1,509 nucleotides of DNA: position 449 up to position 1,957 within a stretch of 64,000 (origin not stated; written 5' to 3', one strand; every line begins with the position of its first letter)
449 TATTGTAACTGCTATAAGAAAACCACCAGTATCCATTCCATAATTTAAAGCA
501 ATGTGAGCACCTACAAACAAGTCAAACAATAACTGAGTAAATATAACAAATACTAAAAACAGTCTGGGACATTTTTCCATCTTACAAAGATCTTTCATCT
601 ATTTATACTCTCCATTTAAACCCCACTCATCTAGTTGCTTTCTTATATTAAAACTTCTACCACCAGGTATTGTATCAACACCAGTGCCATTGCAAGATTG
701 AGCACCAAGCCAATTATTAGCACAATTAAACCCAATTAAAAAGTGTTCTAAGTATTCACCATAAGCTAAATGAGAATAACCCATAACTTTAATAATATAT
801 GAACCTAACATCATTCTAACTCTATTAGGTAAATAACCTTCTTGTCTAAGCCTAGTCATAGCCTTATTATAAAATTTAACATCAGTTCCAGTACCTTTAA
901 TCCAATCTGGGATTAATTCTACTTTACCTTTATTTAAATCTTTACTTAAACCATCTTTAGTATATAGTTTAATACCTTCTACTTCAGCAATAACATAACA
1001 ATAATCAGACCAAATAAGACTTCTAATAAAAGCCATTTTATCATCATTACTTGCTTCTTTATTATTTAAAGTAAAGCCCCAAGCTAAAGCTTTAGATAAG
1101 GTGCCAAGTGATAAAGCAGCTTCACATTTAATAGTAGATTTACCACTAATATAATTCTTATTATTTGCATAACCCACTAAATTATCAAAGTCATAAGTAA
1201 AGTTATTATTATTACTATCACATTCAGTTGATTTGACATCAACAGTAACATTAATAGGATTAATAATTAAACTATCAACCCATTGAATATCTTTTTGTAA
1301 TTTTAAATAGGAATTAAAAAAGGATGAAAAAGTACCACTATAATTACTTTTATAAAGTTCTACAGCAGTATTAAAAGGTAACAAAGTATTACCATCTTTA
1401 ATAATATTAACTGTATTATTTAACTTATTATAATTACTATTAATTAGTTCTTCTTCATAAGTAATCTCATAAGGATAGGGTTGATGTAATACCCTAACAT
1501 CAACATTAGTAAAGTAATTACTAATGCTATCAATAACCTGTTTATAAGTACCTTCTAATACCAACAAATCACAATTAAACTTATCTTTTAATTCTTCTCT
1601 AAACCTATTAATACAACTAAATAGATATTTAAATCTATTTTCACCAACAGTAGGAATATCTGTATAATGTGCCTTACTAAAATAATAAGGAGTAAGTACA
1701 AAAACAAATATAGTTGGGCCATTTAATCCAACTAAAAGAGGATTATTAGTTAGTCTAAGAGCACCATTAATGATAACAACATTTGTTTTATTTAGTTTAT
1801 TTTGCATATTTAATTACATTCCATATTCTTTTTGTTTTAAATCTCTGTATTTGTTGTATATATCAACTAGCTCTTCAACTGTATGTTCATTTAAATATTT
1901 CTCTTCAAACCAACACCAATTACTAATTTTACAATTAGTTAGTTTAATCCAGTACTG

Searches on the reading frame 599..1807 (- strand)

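Call 14: search_protein_families(library=phrogs, proteins=[window:599-1807:-], max_evalue=0.001)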
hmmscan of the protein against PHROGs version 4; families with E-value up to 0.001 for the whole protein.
window:599-1807:- (402 aa): 1 family
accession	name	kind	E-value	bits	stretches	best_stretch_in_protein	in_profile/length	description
phrog_25969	-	unknown function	4.7e-19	69.7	1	11-401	6-406/459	-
